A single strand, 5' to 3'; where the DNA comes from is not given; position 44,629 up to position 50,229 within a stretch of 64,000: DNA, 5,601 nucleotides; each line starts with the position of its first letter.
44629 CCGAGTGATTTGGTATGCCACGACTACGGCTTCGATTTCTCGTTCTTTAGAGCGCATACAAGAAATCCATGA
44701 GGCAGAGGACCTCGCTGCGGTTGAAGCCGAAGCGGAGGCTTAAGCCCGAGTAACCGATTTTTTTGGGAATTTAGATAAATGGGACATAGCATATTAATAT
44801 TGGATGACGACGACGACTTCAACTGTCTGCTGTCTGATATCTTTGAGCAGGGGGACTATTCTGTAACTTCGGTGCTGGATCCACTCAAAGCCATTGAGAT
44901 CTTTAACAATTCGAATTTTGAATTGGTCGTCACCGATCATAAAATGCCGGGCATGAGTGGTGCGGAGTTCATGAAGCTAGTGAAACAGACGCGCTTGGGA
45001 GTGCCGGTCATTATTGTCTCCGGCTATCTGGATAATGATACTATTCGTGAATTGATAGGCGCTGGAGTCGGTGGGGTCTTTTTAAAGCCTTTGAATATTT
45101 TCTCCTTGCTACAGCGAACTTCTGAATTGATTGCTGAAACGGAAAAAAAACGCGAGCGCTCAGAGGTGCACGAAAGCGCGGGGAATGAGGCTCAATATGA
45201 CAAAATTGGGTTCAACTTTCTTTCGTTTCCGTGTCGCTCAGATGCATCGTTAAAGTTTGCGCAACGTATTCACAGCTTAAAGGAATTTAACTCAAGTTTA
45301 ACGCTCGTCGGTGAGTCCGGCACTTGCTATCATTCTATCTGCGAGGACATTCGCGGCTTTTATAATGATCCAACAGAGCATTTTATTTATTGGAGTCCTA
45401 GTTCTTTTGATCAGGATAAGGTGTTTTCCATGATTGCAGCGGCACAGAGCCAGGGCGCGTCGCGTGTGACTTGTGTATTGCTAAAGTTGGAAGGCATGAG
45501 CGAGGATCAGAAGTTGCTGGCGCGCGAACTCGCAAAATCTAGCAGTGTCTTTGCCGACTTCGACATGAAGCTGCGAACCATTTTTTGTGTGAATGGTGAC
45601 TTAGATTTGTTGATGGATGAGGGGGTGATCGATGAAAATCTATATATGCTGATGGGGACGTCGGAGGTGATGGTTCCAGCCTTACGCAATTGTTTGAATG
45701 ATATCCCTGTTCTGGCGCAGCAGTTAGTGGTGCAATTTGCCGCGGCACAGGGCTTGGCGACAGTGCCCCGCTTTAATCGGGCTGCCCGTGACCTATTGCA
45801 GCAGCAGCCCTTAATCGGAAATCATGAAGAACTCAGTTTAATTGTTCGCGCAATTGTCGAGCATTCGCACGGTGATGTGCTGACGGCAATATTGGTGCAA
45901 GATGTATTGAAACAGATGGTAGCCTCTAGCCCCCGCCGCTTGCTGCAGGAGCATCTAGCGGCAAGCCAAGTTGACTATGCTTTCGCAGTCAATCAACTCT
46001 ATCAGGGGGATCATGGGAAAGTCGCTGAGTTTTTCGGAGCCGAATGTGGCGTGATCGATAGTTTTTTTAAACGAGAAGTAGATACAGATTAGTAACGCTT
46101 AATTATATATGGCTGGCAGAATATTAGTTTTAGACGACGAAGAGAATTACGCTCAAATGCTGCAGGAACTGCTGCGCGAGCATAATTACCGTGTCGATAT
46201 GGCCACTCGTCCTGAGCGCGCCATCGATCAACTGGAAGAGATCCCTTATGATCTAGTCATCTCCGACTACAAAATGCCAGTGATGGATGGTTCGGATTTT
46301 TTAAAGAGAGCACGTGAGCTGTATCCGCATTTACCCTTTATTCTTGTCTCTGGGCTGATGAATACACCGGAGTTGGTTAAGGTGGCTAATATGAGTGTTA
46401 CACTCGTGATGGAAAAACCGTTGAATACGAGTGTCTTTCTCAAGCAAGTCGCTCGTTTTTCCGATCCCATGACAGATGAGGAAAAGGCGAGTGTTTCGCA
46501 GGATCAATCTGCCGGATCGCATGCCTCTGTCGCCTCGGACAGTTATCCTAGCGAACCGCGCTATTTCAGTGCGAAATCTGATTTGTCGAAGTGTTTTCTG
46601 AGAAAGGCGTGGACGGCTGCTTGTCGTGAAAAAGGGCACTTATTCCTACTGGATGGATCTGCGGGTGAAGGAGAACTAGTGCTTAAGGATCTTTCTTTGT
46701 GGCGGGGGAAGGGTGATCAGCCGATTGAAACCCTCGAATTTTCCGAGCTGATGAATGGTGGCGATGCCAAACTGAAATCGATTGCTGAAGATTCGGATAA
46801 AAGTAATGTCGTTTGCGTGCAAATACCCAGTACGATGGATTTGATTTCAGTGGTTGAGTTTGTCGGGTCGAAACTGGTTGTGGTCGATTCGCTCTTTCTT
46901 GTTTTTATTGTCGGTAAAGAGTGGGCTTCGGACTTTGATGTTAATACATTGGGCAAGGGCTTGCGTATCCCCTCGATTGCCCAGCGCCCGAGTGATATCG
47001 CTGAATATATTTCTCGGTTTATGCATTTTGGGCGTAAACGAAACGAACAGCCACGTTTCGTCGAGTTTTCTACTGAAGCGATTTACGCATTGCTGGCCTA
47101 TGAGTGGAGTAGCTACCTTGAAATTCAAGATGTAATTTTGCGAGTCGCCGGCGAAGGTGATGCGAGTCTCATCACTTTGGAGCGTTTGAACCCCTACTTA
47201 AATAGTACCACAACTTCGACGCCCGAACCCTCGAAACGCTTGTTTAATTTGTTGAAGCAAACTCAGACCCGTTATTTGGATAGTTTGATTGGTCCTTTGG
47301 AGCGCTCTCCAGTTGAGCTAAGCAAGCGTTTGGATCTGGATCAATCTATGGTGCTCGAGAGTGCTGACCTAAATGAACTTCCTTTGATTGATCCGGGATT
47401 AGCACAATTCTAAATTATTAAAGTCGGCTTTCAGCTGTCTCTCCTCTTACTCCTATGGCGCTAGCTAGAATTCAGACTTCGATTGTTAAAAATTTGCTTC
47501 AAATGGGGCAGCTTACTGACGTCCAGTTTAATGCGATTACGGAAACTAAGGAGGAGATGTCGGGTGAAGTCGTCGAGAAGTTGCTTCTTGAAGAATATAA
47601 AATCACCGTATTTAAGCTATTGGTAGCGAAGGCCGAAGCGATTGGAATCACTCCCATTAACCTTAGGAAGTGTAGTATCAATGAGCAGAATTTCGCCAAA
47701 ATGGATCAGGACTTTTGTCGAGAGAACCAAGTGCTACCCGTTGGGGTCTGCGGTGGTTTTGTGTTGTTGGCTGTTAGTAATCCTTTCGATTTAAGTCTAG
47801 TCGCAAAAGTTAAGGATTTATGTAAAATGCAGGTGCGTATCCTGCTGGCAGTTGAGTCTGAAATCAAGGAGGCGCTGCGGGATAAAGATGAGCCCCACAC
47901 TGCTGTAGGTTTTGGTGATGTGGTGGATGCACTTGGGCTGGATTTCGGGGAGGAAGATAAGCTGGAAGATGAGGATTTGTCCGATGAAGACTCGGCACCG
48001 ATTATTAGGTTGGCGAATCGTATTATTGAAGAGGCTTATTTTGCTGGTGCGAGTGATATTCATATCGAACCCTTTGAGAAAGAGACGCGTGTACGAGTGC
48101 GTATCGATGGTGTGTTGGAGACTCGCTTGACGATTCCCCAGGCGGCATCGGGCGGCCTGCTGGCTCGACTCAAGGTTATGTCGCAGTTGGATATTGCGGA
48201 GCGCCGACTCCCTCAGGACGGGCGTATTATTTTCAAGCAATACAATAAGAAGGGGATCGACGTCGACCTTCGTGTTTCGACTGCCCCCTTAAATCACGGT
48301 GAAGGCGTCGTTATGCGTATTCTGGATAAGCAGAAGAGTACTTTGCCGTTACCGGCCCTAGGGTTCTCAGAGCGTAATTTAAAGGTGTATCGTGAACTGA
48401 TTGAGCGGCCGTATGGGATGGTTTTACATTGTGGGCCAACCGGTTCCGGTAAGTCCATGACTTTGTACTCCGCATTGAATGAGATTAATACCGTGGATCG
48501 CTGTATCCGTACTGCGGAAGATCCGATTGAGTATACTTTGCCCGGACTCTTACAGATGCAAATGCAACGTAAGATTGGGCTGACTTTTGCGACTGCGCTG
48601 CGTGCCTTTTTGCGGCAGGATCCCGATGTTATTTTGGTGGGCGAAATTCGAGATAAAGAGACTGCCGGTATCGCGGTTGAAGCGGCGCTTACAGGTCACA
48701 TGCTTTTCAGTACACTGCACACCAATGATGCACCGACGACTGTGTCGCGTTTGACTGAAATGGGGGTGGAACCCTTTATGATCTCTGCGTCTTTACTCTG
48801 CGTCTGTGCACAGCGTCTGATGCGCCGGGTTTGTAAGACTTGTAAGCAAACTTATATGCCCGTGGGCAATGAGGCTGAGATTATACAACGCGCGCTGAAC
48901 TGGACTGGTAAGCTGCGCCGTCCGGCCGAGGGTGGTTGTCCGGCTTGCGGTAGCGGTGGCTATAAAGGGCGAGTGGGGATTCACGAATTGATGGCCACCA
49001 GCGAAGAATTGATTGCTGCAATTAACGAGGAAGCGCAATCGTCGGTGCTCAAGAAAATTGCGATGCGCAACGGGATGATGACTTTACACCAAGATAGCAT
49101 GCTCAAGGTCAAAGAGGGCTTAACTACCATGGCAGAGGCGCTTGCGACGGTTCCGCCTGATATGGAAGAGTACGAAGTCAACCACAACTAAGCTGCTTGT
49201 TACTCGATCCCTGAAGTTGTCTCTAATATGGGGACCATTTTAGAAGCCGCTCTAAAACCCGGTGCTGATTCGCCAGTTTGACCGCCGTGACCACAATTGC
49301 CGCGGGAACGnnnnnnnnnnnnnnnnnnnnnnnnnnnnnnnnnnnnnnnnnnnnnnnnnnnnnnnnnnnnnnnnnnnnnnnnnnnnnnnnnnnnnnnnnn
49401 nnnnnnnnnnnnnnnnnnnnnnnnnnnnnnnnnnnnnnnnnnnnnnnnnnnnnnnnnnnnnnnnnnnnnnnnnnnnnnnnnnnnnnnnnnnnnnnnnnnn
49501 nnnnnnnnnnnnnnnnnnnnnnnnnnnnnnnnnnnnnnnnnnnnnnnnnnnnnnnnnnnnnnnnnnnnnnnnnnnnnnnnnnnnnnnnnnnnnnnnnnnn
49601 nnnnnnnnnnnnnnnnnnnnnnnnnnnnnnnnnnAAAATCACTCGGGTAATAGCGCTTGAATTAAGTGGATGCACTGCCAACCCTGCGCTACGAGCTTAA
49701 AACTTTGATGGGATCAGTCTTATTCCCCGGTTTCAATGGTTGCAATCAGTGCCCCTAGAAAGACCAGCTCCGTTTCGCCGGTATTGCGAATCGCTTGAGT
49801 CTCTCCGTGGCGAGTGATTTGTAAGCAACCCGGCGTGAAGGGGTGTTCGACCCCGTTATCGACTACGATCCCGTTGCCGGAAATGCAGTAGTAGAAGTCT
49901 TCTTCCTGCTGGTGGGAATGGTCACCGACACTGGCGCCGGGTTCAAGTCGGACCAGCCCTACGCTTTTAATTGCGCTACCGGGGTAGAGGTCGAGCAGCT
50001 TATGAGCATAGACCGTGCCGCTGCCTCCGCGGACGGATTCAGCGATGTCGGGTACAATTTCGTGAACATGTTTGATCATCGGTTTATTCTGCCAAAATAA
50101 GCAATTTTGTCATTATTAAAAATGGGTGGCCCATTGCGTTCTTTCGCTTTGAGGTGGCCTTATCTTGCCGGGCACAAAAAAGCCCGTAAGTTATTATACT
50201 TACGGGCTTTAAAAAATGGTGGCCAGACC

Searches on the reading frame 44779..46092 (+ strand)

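Call 13: search_protein_families(library=pfam, proteins=[window:44779-46092:+], max_evalue=0.001)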
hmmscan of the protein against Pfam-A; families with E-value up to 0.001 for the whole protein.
window:44779-46092:+ (437 aa): 3 families
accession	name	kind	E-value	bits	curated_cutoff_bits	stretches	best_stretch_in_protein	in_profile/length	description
PF00072.30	Response_reg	-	5.2e-20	72.1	30.2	1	5-113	1-109/111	Response regulator receiver domain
PF25601.1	AAA_lid_14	-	1.7e-06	28.2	27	1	307-383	5-80/87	AAA+ ATPase lid domain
PF14532.12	Sigma54_activ_2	-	0.00034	21.3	25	1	153-302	3-138/138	Sigma-54 interaction domain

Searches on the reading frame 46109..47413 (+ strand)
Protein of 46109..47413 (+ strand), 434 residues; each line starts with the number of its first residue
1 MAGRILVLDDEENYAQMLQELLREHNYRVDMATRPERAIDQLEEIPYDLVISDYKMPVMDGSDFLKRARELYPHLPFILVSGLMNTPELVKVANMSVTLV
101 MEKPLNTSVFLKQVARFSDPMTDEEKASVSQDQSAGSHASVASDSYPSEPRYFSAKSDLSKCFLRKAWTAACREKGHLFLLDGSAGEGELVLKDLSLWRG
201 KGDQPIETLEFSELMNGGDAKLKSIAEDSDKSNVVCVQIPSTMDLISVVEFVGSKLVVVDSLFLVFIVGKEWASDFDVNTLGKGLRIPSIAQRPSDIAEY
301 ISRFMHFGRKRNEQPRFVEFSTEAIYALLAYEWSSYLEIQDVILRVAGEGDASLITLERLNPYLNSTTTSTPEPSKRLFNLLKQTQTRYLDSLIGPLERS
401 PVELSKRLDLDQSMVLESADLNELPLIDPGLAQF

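Call 26: search_protein_families(library=pfam, proteins=[window:46109-47413:+], max_evalue=0.001)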
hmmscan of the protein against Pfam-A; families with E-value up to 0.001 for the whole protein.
window:46109-47413:+ (434 aa): 2 families
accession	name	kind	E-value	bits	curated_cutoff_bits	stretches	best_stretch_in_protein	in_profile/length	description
PF00072.30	Response_reg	-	1e-18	68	30.2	1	5-114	1-110/111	Response regulator receiver domain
PF25601.1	AAA_lid_14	-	0.00059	20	27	0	292-373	2-83/87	AAA+ ATPase lid domain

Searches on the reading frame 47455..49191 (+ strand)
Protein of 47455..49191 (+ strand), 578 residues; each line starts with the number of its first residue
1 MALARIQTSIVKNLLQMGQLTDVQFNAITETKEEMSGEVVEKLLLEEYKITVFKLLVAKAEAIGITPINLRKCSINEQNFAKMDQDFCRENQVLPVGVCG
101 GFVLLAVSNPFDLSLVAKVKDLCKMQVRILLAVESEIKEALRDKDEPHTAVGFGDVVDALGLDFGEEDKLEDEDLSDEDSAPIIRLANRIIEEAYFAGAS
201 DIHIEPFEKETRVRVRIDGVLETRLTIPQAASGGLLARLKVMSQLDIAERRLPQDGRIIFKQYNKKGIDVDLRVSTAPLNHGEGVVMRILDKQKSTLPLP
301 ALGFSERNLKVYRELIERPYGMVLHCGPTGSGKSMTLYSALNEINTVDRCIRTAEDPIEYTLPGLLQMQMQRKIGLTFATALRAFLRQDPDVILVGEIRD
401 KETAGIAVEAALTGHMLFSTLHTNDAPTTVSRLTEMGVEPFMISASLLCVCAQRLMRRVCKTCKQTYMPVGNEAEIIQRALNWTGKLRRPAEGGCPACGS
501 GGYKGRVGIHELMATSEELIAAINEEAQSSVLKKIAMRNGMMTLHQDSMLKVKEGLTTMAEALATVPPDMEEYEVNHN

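Call 26: search_protein_families(library=pfam, proteins=[window:47455-49191:+], max_evalue=0.001)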
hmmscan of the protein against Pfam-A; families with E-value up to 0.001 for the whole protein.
window:47455-49191:+ (578 aa): 2 families
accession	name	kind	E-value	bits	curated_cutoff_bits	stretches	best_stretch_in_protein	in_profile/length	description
PF00437.27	T2SSE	-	1.6e-123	412.5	24.9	1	178-563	3-369/370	Type II/IV secretion system protein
PF05157.20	MshEN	-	5.9e-14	52.3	23.1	1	64-142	2-81/90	MshEN domain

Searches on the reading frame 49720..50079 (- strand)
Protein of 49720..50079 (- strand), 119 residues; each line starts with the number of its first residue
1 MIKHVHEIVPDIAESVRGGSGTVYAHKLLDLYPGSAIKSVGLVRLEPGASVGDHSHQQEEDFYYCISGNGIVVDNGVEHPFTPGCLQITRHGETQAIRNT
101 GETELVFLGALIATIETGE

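Call 75: search_protein_families(library=pfam, proteins=[window:49720-50079:-], max_evalue=0.01)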
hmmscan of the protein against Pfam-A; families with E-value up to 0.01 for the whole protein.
window:49720-50079:- (119 aa): 2 families
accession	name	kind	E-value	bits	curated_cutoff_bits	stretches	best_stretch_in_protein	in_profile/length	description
PF07883.17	Cupin_2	-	2.1e-13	50.2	27.2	1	42-108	2-67/70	Cupin domain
PF12973.13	Cupin_7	-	0.0097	16.2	27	0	34-76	29-69/105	ChrR Cupin-like domain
